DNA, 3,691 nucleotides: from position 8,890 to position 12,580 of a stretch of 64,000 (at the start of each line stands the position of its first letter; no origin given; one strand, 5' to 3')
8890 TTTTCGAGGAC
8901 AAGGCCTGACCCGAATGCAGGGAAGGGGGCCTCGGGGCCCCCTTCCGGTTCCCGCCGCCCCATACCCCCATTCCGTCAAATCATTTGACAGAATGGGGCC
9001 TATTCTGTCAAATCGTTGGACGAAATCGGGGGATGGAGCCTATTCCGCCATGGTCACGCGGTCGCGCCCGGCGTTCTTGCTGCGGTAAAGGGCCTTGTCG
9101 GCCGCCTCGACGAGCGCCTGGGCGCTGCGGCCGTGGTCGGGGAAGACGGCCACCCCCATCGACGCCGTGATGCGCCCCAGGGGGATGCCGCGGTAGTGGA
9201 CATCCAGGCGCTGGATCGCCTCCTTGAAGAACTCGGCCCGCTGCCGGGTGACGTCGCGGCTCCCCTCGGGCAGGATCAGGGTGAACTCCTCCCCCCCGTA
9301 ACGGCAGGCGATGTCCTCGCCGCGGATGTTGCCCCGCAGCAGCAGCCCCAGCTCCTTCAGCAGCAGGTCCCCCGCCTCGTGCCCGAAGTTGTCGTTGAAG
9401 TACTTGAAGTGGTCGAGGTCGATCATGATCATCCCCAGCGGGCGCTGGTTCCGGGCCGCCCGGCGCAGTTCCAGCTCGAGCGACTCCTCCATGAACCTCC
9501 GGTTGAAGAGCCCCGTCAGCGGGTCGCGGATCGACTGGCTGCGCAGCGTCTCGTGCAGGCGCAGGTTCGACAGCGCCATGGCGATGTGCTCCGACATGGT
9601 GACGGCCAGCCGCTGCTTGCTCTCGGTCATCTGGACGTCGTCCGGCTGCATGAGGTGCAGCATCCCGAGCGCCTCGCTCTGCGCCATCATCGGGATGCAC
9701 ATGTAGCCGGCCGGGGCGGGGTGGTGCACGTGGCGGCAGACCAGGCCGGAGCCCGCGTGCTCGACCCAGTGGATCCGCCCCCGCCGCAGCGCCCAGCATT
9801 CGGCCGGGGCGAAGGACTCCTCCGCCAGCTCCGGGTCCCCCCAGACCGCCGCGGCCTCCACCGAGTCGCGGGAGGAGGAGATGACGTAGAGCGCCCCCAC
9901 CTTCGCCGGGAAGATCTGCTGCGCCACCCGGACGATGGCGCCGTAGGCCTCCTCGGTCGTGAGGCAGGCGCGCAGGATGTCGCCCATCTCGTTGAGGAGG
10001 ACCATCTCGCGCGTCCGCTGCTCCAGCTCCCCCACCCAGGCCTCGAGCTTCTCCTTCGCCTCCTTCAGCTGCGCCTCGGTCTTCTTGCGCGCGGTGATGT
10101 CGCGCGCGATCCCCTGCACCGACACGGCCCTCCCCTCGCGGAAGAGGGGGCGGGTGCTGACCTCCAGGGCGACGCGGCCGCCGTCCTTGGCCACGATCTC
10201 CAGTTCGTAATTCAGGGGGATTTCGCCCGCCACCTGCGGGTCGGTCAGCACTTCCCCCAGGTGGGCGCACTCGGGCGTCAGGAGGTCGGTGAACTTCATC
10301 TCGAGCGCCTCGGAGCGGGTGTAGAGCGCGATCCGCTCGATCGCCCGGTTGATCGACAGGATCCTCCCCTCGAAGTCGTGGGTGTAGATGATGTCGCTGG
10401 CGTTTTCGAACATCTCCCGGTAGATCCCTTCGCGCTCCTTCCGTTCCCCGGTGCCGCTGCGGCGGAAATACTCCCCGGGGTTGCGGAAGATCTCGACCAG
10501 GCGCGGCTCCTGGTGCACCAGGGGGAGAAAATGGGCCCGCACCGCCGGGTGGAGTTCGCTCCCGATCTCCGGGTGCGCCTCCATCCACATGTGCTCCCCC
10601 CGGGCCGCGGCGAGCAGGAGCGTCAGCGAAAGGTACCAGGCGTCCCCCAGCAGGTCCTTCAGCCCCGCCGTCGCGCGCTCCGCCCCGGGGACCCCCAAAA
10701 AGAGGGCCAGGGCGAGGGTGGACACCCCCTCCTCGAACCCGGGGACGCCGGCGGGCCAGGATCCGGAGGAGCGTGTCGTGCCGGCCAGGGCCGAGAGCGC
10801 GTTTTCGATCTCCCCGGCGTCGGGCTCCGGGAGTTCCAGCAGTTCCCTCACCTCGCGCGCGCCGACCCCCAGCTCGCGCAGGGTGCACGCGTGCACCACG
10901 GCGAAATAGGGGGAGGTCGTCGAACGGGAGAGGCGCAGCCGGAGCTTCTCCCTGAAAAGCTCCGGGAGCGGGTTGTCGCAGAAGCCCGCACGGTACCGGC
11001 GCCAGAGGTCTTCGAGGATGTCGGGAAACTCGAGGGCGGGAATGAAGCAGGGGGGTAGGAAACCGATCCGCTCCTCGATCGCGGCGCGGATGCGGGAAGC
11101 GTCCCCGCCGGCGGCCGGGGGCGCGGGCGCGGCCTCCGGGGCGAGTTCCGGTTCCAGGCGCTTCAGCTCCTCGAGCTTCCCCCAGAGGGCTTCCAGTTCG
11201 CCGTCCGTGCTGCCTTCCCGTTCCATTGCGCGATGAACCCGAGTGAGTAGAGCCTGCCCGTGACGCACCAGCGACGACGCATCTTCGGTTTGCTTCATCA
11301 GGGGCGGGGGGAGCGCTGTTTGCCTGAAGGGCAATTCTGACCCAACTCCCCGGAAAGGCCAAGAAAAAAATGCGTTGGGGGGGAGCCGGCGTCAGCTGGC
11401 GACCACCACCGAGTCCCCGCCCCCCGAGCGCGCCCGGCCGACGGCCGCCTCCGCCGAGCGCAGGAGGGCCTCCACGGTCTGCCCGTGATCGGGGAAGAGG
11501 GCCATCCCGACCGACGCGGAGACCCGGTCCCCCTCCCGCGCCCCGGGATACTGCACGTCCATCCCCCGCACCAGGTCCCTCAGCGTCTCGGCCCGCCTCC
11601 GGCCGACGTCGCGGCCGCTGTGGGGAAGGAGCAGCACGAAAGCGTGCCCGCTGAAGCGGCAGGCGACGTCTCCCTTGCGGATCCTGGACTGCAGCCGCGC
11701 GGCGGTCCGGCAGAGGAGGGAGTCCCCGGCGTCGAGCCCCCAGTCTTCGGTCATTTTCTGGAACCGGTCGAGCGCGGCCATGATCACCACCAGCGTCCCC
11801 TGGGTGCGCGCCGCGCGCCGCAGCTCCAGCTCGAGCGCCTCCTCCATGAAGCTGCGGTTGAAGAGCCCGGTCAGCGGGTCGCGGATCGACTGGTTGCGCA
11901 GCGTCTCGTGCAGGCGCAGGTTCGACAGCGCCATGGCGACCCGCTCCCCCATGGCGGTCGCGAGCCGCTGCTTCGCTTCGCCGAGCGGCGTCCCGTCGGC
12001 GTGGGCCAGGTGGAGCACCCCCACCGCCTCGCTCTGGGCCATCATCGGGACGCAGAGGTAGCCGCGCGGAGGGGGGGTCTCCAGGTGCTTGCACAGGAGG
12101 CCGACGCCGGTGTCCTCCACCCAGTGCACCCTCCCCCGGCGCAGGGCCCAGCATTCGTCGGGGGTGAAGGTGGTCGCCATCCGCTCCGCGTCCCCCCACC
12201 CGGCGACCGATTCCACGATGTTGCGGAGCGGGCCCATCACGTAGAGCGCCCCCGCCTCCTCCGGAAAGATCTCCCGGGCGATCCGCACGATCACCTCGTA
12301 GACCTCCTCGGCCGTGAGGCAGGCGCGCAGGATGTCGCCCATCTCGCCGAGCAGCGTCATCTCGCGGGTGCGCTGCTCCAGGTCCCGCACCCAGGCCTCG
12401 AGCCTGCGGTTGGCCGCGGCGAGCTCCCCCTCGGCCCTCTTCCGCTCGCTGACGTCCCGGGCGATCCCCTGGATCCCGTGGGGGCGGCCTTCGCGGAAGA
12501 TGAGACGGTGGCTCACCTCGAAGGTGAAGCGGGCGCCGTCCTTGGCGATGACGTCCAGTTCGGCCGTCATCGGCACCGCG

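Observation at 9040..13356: Tandem PAS-GAF-GGDEF paralogs: one catalytically intact, one with a degenerate active site but a retained inhibitory site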

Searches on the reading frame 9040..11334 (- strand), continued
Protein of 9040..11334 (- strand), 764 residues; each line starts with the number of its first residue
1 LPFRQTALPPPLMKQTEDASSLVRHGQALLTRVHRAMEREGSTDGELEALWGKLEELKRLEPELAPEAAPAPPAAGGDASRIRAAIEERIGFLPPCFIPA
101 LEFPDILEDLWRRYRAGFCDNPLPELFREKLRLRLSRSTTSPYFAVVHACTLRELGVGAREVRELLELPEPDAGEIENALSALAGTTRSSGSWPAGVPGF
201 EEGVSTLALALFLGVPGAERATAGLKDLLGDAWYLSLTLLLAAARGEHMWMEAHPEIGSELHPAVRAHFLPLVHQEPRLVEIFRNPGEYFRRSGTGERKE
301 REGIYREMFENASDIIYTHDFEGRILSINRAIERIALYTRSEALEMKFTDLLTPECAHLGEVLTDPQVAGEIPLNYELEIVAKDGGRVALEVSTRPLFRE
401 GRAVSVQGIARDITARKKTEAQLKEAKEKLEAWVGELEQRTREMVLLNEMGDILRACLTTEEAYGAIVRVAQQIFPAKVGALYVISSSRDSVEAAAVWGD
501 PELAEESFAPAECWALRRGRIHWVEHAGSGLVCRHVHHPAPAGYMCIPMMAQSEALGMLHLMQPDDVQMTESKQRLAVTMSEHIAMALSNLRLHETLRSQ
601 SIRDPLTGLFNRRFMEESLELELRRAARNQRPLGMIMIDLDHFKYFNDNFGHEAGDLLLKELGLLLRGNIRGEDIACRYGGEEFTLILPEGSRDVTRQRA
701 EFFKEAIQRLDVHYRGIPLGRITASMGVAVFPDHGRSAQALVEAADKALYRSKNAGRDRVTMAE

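Call 42: search_protein_families(library=ncbifam, proteins=[window:9040-11229:-], max_evalue=0.001)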
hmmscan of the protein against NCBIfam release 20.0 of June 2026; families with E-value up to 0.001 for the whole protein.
window:9040-11229:- (729 aa): 27 families (the best 25 are shown)
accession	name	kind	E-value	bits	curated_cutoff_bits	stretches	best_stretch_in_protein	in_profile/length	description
TIGR00254.1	GGDEF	domain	1.6e-52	177.6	37.4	1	563-728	2-167/168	diguanylate cyclase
NF038266.1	diguan_SiaD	equivalog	2e-46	158.5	290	1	557-725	85-252/252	biofilm regulation diguanylate cyclase SiaD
NF007135.0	PRK09581.1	equivalog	1e-44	153.2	474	1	564-727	290-454/457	PleD family two-component system response regulator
NF007380.0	PRK09894.1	equivalog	1.4e-39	136.2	256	1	549-728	113-287/296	diguanylate cyclase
NF007298.0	PRK09776.1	equivalog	6.5e-39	133.6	1135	1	561-727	679-844/1111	diguanylate cyclase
NF047654.1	DiguCycDgcRLepto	equivalog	7.3e-39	133.4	500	1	543-725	110-293/295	diguanylate cyclase DgcR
NF041606.1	dguan_cyc_DgcA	equivalog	9.9e-39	133.2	370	1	510-729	124-340/340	diguanylate cyclase DgcA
NF051473.1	DigCycDgcsShew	equivalog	4.6e-35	121.4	400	1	533-725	102-288/291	diguanylate cyclase DgcS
NF007423.1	PRK09966.1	equivalog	2.6e-33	115.5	325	1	559-718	232-390/390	diguanylate cyclase DgcN/YfiN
NF011955.1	PRK15426.1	equivalog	8.3e-31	106.8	408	1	556-728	388-561/564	cellulose biosynthesis regulator diguanylate cyclase DgcQ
NF045675.1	PhdiestaseDibA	equivalog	1.3e-29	103.1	980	1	562-724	199-360/623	phosphodiesterase DibA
NF007599.0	PRK10245.1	equivalog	1.4e-26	92.9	402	1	560-728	204-370/371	diguanylate cyclase AdrA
NF007474.0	PRK10060.1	equivalog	1e-25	90.1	782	1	558-725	229-392/663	cyclic di-GMP phosphodiesterase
NF040885.1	diguan_DgcJ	equivalog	1.2e-25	90.3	500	1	550-722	325-490/493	diguanylate cyclase DgcJ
NF053781.1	cdiGMPphdstlr2612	equivalog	5e-23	80.7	1600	1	554-722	828-996/1268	Tlr1612 family c-di-GMP phosphodiesterase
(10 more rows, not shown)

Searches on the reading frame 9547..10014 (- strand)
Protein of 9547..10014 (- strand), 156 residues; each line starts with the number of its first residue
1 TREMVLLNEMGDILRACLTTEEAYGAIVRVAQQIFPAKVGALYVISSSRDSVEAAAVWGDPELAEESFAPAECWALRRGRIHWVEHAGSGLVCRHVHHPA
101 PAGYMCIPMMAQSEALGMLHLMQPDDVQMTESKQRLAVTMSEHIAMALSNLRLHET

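Call 53: predict_structure(alignment_id=A4)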
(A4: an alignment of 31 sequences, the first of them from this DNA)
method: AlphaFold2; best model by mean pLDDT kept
length: 156 residues; sequences in the alignment: 31
mean_pLDDT: 89.3   pTM: 0.87
mean pLDDT of the five models: 89.3, 88.2, 86.1, 83.1, 78.9
residues with pLDDT >= 90: 106; 70-90: 44; 50-70: 5; < 50: 1
segments of 3 or more residues with pLDDT < 50: none
pLDDT, mean of each block of 10 residues (from residue 1): 94 94 96 90 93 94 92 92 80 76 87 91 84 93 94 68
secondary structure, 60 per line:
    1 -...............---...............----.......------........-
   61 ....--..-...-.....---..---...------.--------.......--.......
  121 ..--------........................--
elements in order: H2-16 H20-34 E39-45 E52-59 H74-78 E105-111 E114-122 H131-154

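Call 56: fold_search(model_id=the predicted structure, library=pdb)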
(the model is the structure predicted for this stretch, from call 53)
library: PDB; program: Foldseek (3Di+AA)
matches with E <= 10: 1059; with E <= 0.001: 329
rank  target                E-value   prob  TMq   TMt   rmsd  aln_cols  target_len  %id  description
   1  3ci6_B                1.2e-08  1.00  0.82  0.78   2.8       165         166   13  Crystal structure of the GAF domain from Acinetobacter phosphoenolpyruvate-protein phosphotransferase (released 2008-05-13)
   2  5w10_B                6.6e-08  1.00  0.80  0.73   3.2       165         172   14  Lcd1 GAF domain in complex with cAMP ligand (released 2017-06-28)
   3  3ci6_A                1.3e-07  1.00  0.78  0.77   3.4       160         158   14  Crystal structure of the GAF domain from Acinetobacter phosphoenolpyruvate-protein phosphotransferase (released 2008-05-13)
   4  5w10_A                1.5e-07  1.00  0.79  0.72   3.3       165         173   14  Lcd1 GAF domain in complex with cAMP ligand (released 2017-06-28)
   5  3trc                  1.8e-07  1.00  0.78  0.73   3.7       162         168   19  Structure of the GAF domain from a phosphoenolpyruvate-protein phosphotransferase (ptsP) from Coxiella burnetii (released 2011-09-28)
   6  5llx_A                2.0e-07  1.00  0.72  0.19   6.7       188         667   12  Bacteriophytochrome activated diguanylyl cyclase from Idiomarina species A28L with GTP bound (released 2017-03-15)
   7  5llw_A                2.6e-07  1.00  0.72  0.19   6.7       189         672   12  Bacteriophytochrome activated diguanylyl cyclase from Idiomarina species A28L (released 2017-03-15)
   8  5lly_C                3.1e-07  1.00  0.72  0.25   8.5       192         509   13  Photosensory Module of Bacteriophytochrome linked Diguanylyl Cyclase from Idiomarina species A28L (released 2017-03-15)
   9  5w10_C                3.3e-07  1.00  0.78  0.72   3.1       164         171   14  Lcd1 GAF domain in complex with cAMP ligand (released 2017-06-28)
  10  5llx_B                4.1e-07  1.00  0.72  0.20   6.7       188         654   12  Bacteriophytochrome activated diguanylyl cyclase from Idiomarina species A28L with GTP bound (released 2017-03-15)
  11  5llw_B                4.9e-07  1.00  0.72  0.19   6.7       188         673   12  Bacteriophytochrome activated diguanylyl cyclase from Idiomarina species A28L (released 2017-03-15)
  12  6et7_B                7.0e-07  1.00  0.71  0.20   6.8       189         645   13  Activated heterodimer of the bacteriophytochrome regulated diguanylyl cyclase variant - S505V A526V - from Idiomarina  (released 2018-06-13)
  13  5w10_D                7.5e-07  1.00  0.76  0.70   3.6       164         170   13  Lcd1 GAF domain in complex with cAMP ligand (released 2017-06-28)
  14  6sax_A                8.9e-07  1.00  0.71  0.39   8.5       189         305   13  Chromophore binding domain of bacteriophytochrome linked diguanylyl cyclase from Idiomarina species A28L (Pr-state mon (released 2019-12-11)
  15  5lly_A                9.5e-07  1.00  0.72  0.25   6.7       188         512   12  Photosensory Module of Bacteriophytochrome linked Diguanylyl Cyclase from Idiomarina species A28L (released 2017-03-15)
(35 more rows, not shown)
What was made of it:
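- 9565..9963 (-): DN GAF domain. AlphaFold2 model, mean pLDDT 89.3, a canonical GAF fold (calls 53, 56).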

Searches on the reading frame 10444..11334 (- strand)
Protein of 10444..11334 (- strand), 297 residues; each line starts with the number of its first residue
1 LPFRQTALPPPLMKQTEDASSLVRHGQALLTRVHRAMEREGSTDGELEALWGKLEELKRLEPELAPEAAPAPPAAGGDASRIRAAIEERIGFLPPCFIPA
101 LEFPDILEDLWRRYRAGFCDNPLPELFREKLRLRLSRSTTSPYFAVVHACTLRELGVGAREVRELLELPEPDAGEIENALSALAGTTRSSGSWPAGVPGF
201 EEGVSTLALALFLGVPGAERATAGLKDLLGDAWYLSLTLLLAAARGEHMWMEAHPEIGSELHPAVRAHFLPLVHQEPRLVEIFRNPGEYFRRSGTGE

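Call 14: search_protein_families(library=pfam, proteins=[window:10444-11334:-], max_evalue=10)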
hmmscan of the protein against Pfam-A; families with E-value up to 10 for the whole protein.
window:10444-11334:- (297 aa): 1 family
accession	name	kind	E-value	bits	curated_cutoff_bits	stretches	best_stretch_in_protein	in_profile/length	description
PF02627.25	CMD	-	0.0035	17.8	23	1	110-183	6-82/84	Carboxymuconolactone decarboxylase family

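Call 15: search_solved_structures(query=window:10444-11334:-, max_evalue=10)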
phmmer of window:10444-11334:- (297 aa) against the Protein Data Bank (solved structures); distinct sequences matched with E-value up to 10: 1.
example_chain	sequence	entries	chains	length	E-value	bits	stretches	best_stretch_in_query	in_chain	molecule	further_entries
6gfo_E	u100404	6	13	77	0.56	12.7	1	27-59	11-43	CP12 polypeptide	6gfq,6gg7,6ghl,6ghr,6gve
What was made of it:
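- Tried and rejected: Sequence search of the DN N-terminal domain against the PDB gave only a meaningless hit (call 15).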

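Call 20: find_homologous_proteins(query=window:10453-11298:-, max_evalue=0.001)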
Query seq(282 aa): 8000 candidates shared short words with the query, none scored E <= 0.001.
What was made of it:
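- Tried and rejected: A homolog search with the DN N-terminal domain alone found nothing, because low-complexity words swamped the candidate list (call 20).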

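Call 32: predict_structure(alignment_id=A3)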
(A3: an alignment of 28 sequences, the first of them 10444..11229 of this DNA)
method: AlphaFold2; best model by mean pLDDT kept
length: 262 residues; sequences in the alignment: 28
mean_pLDDT: 88.9   pTM: 0.79
mean pLDDT of the five models: 88.9, 87.7, 86.8, 86.5, 86.3
residues with pLDDT >= 90: 186; 70-90: 47; 50-70: 26; < 50: 3
segments of 3 or more residues with pLDDT < 50: 1-3
pLDDT, mean of each block of 10 residues (from residue 1): 55 86 69 53 88 96 95 95 95 97 92 98 98 93 93 81 93 95 90 93 96 93 96 98 95 84 58
secondary structure, 60 per line:
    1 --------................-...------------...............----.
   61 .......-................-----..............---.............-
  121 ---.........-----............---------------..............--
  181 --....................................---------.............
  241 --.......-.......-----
elements in order: H9-24 H41-55 H60-67 H69-84 H90-103 H107-119 H124-132 H138-149 H165-178 H183-218 H228-240 H243-249 H251-257
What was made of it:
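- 10444..11109 (-): DN N-terminal all-alpha AhpD/CMD-fold domain without the CxxC motif. AlphaFold2 model, mean pLDDT 88.9 (call 32).
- On AhpD/CMD family - applied to the DN N-terminal domain: Model pLDDT 88.9 (call 32).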

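Call 35: fold_search(model_id=the predicted structure, library=pdb)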
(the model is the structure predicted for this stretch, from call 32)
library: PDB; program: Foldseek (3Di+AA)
matches with E <= 10: 292; with E <= 0.001: 0
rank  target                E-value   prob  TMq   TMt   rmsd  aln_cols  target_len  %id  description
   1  6ohj_A                4.8e-03  1.00  0.46  0.62   8.0       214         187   13  Crystal Structure of the Debrominase Bmp8 C82A in Complex with 2,3,4-tribromopyrrole (released 2019-05-29)
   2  3c1l_B                5.6e-03  1.00  0.42  0.56   6.0       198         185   15  Crystal structure of an antioxidant defense protein (mlr4105) from mesorhizobium loti maff303099 at 2.00 A resolution (released 2008-02-05)
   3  6k40_A                7.8e-03  1.00  0.45  0.61   5.6       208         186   21  Crystal structure of alkyl hydroperoxide reductase from D. radiodurans R1 (released 2020-05-27)
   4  3c1l_E                8.6e-03  1.00  0.45  0.61   4.8       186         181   16  Crystal structure of an antioxidant defense protein (mlr4105) from mesorhizobium loti maff303099 at 2.00 A resolution (released 2008-02-05)
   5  6ohi_A                9.4e-03  1.00  0.46  0.61   7.3       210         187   13  Crystal Structure of the Debrominase Bmp8 (Apo) (released 2019-05-29)
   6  6k40_B                1.1e-02  1.00  0.45  0.61   5.6       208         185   22  Crystal structure of alkyl hydroperoxide reductase from D. radiodurans R1 (released 2020-05-27)
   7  3c1l_G                1.1e-02  1.00  0.45  0.60   5.2       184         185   16  Crystal structure of an antioxidant defense protein (mlr4105) from mesorhizobium loti maff303099 at 2.00 A resolution (released 2008-02-05)
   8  2prr_C                1.5e-02  1.00  0.47  0.63   5.5       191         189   17  Crystal structure of alkylhydroperoxidase AhpD core: uncharacterized peroxidase-related protein (YP_296737.1) from Ral (released 2007-05-29)
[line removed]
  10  6ohi_B                1.9e-02  1.00  0.46  0.61   5.9       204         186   14  Crystal Structure of the Debrominase Bmp8 (Apo) (released 2019-05-29)
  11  2prr_D                2.4e-02  1.00  0.48  0.63   5.3       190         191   15  Crystal structure of alkylhydroperoxidase AhpD core: uncharacterized peroxidase-related protein (YP_296737.1) from Ral (released 2007-05-29)
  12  2prr_A                2.4e-02  1.00  0.47  0.62   5.7       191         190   16  Crystal structure of alkylhydroperoxidase AhpD core: uncharacterized peroxidase-related protein (YP_296737.1) from Ral (released 2007-05-29)
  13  2gmy_A                2.7e-02  1.00  0.39  0.65   5.5       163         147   14  Crystal Structure of a Protein of Unknown Function ATU0492 from Agrobacterium tumefaciens, Putative Antioxidant Defenc (released 2006-05-09)
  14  2prr_J                3.4e-02  1.00  0.47  0.64   5.7       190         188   16  Crystal structure of alkylhydroperoxidase AhpD core: uncharacterized peroxidase-related protein (YP_296737.1) from Ral (released 2007-05-29)
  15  2gmy_D                5.2e-02  1.00  0.40  0.68   5.4       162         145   14  Crystal Structure of a Protein of Unknown Function ATU0492 from Agrobacterium tumefaciens, Putative Antioxidant Defenc (released 2006-05-09)
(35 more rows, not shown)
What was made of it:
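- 10444..11109 (-): The top 30 Foldseek PDB hits are all AhpD/CMD-fold proteins, probability 0.54-1.00, target TM-score 0.31-0.68, 0.54-0.68 for the top 27 (call 35).
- On AhpD/CMD family - applied to the DN N-terminal domain: The top 30 Foldseek PDB hits are all AhpD/CMD proteins (call 35).
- Closest known: AhpD / carboxymuconolactone decarboxylase. Same: The N-terminal domain of DN is predicted to adopt this all-alpha fold (calls 32, 35).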

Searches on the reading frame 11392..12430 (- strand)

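Call 16: search_solved_structures(query=window:11392-12430:-, max_evalue=0.001, show_alignments=3)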
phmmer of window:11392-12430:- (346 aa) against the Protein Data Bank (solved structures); distinct sequences matched with E-value up to 0.001: 0.
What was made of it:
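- Tried and rejected: Two of my first sub-range references were out of frame and returned nothing (second protein of call 14, and call 16).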
